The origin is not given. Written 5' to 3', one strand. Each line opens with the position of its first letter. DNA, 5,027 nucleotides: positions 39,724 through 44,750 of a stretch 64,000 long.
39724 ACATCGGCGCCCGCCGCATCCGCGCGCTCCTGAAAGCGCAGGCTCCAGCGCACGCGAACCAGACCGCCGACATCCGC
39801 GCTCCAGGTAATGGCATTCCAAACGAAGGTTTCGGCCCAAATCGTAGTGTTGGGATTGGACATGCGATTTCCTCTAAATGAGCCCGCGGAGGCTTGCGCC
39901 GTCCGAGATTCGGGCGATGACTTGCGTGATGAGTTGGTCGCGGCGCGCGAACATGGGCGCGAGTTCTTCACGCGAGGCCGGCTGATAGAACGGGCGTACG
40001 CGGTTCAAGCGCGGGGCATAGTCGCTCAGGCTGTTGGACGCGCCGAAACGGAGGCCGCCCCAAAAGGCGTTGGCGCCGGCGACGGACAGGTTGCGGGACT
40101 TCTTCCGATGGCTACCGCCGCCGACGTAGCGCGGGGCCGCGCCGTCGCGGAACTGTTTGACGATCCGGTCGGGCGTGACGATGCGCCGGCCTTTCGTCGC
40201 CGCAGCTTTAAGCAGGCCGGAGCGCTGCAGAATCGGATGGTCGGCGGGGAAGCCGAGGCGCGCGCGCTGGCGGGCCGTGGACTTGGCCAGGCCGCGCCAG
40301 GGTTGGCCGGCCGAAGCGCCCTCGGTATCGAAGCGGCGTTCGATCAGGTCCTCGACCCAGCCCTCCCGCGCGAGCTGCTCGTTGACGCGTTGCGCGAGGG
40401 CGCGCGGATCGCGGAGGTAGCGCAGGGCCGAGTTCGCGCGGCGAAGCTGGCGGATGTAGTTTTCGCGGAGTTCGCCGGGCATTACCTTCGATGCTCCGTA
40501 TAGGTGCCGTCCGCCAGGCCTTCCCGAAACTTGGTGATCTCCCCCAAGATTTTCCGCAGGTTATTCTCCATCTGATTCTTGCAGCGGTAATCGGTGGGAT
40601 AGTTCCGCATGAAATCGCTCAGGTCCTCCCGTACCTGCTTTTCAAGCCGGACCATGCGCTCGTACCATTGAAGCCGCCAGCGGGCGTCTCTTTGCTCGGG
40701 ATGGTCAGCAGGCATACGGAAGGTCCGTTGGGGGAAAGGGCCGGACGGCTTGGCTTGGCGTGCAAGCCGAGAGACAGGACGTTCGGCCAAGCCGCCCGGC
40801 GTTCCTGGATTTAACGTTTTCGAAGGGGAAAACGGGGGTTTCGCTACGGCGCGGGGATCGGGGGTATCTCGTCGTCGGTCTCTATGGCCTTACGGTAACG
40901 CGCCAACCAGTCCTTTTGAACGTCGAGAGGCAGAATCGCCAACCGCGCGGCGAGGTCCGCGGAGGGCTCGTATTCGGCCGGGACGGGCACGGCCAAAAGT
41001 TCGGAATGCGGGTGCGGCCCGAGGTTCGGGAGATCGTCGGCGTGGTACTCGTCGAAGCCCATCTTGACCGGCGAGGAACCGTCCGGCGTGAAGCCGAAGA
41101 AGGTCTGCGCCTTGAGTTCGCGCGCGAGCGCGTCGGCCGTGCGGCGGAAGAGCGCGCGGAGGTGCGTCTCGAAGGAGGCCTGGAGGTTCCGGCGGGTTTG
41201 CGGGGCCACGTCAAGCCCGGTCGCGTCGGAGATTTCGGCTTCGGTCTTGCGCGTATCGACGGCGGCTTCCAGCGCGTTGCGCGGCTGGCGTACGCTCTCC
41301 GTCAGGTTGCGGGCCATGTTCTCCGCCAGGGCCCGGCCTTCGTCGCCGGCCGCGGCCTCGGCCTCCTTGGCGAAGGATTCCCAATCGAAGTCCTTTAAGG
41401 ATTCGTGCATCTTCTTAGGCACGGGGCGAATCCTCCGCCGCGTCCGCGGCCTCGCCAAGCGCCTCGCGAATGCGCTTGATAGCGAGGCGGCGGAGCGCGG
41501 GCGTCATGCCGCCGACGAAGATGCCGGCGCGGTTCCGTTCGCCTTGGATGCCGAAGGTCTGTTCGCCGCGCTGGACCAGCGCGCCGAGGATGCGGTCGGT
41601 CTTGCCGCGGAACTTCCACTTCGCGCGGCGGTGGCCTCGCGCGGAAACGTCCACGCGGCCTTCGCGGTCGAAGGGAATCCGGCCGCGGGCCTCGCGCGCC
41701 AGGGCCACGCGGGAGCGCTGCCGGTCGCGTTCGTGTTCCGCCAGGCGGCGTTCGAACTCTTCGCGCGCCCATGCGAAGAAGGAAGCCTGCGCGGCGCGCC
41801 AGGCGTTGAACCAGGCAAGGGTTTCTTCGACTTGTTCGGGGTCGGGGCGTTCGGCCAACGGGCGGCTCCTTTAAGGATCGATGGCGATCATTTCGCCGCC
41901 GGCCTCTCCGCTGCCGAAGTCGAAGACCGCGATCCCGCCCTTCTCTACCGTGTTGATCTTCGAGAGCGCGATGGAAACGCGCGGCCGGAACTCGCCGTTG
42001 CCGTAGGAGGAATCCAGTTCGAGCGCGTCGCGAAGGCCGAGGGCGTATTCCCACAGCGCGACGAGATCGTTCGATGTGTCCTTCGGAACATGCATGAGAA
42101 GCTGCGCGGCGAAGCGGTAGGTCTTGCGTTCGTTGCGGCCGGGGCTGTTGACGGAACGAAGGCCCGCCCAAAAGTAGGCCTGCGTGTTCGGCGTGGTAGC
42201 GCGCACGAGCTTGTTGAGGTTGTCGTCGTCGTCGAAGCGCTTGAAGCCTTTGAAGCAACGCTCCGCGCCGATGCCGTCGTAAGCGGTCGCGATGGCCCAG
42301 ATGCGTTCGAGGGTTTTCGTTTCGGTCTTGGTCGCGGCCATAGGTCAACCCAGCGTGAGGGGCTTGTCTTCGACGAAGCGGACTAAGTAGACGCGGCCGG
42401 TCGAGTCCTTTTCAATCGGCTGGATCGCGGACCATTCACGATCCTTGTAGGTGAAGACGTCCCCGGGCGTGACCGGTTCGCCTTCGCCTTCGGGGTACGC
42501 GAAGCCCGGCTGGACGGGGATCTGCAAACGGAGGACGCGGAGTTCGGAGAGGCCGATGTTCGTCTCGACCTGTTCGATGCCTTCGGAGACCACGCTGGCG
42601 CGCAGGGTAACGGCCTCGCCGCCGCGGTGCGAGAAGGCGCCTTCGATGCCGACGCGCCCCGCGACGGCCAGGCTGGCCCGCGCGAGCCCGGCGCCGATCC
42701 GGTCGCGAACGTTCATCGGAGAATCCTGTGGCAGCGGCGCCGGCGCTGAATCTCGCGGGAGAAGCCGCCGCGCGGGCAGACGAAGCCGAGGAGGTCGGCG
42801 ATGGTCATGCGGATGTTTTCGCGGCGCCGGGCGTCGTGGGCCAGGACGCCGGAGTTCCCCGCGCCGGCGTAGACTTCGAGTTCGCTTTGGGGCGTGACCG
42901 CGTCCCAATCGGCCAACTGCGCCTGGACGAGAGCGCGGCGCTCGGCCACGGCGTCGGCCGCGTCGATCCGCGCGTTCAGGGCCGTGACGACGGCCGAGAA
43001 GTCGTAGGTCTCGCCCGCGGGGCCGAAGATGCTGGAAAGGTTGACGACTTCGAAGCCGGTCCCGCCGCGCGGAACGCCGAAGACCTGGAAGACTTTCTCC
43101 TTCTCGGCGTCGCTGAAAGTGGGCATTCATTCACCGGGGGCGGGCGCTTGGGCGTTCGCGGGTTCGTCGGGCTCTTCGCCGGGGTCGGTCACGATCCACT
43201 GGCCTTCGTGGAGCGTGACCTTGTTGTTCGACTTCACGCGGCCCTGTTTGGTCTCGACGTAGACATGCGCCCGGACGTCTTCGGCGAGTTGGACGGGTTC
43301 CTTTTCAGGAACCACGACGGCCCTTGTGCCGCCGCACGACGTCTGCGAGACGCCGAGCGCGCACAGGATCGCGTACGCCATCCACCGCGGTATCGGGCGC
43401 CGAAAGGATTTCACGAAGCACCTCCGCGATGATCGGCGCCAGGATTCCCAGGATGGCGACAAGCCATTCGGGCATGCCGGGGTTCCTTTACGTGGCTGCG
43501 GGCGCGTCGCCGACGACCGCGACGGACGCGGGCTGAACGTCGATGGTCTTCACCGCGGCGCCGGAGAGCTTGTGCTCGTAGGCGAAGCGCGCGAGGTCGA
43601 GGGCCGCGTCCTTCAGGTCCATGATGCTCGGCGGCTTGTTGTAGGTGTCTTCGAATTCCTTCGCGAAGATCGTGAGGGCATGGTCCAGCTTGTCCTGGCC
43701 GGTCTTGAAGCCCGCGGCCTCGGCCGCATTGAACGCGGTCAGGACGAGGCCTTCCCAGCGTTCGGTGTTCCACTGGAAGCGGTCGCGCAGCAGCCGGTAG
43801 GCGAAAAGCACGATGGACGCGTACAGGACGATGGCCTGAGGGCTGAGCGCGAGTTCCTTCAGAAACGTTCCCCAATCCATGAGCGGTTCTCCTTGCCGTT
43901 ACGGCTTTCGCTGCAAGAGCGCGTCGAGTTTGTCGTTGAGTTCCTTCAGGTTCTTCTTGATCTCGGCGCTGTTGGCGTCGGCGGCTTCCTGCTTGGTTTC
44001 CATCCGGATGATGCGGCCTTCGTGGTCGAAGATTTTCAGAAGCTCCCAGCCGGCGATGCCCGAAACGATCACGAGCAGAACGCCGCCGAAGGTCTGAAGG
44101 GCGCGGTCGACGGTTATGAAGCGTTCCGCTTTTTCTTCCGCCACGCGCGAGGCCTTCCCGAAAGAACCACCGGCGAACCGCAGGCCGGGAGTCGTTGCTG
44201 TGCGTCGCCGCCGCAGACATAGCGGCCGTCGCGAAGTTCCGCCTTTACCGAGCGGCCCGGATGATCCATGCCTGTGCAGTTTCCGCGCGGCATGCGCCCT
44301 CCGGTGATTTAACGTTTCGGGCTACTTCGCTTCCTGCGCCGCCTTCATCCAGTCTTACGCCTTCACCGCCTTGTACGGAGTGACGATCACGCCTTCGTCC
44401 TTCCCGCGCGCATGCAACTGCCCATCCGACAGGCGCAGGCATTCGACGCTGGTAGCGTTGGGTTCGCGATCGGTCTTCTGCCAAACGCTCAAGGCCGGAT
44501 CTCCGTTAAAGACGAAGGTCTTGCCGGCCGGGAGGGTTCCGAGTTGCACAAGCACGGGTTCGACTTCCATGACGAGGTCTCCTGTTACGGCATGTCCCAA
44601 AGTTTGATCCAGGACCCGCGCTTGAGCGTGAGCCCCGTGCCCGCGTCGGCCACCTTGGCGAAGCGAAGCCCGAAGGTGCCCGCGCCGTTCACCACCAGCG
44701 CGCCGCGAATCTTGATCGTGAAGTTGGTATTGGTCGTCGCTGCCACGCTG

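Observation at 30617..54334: Conserved phage motif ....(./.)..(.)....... occurs at least 4 times, same orientation, each upstream of a gene block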

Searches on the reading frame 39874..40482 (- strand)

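Call 16: search_protein_families(library=phrogs, proteins=[window:39874-40482:-], max_evalue=0.01)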
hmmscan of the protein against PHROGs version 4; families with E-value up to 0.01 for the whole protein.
window:39874-40482:- (202 aa): 1 family
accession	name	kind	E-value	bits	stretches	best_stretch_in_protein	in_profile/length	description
phrog_26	-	connector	8.9e-07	29.6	1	10-115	84-178/321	tail completion or Neck1 protein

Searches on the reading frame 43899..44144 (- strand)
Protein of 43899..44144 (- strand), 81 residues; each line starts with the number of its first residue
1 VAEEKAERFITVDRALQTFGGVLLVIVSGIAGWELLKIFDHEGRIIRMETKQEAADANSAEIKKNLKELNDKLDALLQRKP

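Call 17: search_protein_families(library=phrogs, proteins=[window:43899-44144:-], max_evalue=0.01)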
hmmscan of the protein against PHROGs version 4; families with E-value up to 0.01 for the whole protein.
window:43899-44144:- (81 aa): 1 family
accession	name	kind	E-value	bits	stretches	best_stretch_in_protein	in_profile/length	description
phrog_10340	-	lysis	0.00047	21.3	1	23-69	20-65/77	holin/anti-holin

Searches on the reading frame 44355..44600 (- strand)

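Call 18: search_protein_families(library=phrogs, proteins=[window:44355-44600:-], max_evalue=0.01)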
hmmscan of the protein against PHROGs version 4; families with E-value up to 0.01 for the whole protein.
window:44355-44600:- (81 aa): 1 family
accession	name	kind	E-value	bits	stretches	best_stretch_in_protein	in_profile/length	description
phrog_7832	-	unknown function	1.4e-06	29.5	1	14-75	9-67/77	-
